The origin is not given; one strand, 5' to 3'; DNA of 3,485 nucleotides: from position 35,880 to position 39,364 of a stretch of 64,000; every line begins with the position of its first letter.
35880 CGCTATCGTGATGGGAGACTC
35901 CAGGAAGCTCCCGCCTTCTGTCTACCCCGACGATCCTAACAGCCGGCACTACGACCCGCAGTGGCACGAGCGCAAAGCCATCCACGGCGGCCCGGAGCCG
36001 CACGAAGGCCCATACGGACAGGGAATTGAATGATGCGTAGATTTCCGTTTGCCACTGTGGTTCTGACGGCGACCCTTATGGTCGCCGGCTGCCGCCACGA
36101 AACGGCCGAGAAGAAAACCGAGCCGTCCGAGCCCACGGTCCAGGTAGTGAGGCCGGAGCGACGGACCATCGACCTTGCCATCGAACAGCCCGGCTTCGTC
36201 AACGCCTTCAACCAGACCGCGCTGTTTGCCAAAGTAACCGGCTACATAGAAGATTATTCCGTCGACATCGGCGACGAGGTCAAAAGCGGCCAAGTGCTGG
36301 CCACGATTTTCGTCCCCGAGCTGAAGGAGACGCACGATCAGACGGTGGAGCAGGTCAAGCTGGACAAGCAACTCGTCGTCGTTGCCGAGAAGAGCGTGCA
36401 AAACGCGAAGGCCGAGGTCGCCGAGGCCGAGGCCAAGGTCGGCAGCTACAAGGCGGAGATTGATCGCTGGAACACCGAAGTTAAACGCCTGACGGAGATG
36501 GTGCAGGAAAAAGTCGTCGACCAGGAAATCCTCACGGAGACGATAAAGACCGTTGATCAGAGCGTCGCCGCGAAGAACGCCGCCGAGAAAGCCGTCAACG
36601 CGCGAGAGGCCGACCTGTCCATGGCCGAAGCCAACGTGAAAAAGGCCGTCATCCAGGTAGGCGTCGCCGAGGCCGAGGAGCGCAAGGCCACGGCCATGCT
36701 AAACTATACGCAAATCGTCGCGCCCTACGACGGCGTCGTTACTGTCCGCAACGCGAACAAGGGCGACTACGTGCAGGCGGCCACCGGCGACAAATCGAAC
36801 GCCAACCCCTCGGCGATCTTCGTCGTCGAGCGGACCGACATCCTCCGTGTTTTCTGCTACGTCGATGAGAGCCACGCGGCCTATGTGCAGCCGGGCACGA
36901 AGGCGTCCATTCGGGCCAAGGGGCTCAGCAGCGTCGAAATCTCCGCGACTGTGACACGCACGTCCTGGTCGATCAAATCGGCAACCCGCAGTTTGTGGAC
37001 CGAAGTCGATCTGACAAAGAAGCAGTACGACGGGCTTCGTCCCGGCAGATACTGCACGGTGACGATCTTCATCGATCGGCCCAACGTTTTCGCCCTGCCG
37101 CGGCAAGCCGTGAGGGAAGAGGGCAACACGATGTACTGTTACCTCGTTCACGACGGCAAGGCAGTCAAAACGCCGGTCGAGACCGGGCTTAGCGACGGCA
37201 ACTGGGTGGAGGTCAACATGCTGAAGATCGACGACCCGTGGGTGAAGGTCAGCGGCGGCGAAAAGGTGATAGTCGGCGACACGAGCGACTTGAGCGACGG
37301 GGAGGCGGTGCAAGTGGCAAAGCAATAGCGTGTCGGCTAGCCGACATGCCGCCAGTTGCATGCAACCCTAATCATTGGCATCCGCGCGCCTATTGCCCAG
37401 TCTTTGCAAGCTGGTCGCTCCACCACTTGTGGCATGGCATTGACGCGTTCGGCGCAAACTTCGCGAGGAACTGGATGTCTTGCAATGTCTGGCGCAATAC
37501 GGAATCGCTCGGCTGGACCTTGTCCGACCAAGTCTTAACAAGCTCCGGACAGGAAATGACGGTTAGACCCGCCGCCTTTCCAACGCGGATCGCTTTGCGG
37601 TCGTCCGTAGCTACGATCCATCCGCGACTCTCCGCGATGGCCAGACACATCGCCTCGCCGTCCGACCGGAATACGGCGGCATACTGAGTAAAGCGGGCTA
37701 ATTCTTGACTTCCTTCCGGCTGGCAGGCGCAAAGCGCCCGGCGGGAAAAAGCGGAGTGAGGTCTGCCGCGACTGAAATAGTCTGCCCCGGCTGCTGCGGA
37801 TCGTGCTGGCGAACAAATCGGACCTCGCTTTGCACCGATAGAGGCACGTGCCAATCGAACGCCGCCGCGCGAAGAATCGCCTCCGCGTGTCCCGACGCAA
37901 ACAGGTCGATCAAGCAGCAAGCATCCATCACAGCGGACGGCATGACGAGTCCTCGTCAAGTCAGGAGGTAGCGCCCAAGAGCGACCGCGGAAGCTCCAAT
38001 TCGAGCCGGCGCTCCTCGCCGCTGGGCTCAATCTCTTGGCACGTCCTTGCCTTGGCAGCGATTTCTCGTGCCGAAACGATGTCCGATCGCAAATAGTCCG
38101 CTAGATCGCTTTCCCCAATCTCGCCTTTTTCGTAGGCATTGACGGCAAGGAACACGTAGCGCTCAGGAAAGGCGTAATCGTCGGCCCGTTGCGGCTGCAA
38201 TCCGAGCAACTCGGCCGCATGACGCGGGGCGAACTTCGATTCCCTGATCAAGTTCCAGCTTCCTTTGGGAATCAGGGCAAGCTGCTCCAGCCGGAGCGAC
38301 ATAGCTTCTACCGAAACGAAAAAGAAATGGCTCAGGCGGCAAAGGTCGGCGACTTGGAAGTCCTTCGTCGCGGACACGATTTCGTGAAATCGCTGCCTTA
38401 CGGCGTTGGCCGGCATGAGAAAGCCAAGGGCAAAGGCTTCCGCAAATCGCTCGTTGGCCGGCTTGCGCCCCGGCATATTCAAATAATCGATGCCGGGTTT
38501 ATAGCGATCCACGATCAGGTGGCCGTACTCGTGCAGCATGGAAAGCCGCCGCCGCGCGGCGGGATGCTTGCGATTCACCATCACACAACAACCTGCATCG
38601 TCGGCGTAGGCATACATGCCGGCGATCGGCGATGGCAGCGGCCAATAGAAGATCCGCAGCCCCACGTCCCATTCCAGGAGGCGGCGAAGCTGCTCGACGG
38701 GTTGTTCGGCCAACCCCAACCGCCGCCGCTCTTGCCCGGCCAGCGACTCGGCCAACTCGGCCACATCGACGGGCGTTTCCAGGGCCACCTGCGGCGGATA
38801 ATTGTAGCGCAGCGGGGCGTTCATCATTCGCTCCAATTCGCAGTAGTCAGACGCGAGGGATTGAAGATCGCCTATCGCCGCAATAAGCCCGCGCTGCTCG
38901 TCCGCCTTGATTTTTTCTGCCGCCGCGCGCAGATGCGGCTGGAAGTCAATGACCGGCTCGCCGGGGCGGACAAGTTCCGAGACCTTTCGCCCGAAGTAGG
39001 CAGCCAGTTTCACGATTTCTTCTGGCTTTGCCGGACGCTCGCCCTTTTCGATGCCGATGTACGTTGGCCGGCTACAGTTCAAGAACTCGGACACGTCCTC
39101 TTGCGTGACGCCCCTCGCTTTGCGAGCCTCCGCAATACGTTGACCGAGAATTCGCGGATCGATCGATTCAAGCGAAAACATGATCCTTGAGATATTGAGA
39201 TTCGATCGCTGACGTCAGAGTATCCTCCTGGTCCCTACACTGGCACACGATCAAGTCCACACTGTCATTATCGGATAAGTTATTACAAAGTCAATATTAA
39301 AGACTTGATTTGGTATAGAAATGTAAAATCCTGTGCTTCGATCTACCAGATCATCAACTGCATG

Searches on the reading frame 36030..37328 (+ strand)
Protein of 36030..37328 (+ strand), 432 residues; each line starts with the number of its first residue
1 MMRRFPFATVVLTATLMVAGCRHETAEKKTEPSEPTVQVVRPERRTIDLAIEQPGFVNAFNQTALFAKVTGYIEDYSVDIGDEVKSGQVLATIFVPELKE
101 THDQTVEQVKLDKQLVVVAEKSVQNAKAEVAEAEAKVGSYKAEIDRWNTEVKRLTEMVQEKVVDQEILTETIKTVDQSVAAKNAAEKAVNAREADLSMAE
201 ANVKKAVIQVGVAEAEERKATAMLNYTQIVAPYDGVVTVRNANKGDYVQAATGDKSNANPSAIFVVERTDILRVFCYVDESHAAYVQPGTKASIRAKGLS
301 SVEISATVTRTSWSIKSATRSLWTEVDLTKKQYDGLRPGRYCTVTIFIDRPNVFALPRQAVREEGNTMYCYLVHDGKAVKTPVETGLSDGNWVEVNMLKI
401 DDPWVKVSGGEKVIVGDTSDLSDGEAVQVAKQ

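Call 49: search_protein_families(library=ncbifam, max_evalue=0.00001, proteins=[window:36030-37328:+])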
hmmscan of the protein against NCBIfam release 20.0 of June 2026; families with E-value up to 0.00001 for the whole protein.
window:36030-37328:+ (432 aa): 13 families
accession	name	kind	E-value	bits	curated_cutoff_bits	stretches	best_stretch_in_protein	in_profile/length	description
TIGR01730.1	RND_mfp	subfamily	8.5e-44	149.8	94.9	2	193-429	101-321/322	efflux RND transporter periplasmic adaptor subunit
NF002939.0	PRK03598.1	equivalog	9.7e-18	64.4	393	1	65-298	47-267/332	secretion protein HlyD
TIGR00999.1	8a0102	subfamily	2e-14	53.4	319.3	1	108-395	3-252/271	CzcB/NccB family metal efflux transporter periplasmic adaptor subunit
NF007132.1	PRK09578.1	equivalog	3e-14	52.6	512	1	7-145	11-165/396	MexX/AxyX family multidrug efflux RND transporter periplasmic adaptor subunit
TIGR00998.1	8a0101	subfamily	5.6e-14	51.8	390.8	1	53-295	34-264/334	EmrA/EmrK family multidrug efflux transporter periplasmic adaptor subunit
NF008606.0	PRK11578.1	equivalog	3.2e-12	46.3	342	0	103-296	77-247/371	macrolide transporter subunit MacA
NF007785.0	PRK10476.1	equivalog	8.6e-10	37.9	376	1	65-326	51-300/347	multidrug transporter subunit MdtN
TIGR02971.1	heterocyst_DevB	subfamily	9e-09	35.2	129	1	76-316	30-283/327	ABC exporter membrane fusion protein, DevB family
NF011715.0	PRK15136.1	equivalog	2.9e-08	32.7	563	1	59-252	58-241/390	multidrug efflux MFS transporter periplasmic adaptor subunit EmrA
NF008589.1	PRK11556.1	equivalog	4.1e-08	32.5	391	0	135-429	106-387/392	MdtA/MuxA family multidrug efflux RND transporter periplasmic adaptor subunit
TIGR03794.1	NHLM_micro_HlyD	equivalog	5.5e-07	28.8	156.2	0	64-294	60-316/421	NHLP bacteriocin system secretion protein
NF033834.1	RND_adapt_MexA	exception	1.6e-06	27.5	750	1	4-147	3-156/373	multidrug efflux RND transporter periplasmic adaptor subunit MexA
NF033138.2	RND-peri-MexC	equivalog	2.1e-06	27.2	625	0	11-141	12-128/375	MexC family multidrug efflux RND transporter periplasmic adaptor subunit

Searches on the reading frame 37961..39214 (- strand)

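Call 49: search_protein_families(library=ncbifam, max_evalue=0.00001, proteins=[window:37961-39214:-])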
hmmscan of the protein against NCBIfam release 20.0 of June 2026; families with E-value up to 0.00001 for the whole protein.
window:37961-39214:- (417 aa): 1 family
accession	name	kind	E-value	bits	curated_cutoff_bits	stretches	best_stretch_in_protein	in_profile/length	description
NF052239.1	antitox_spr1629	equivalog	6.8e-12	45.2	335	1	24-315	4-296/377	spr1629 family repressor/antitoxin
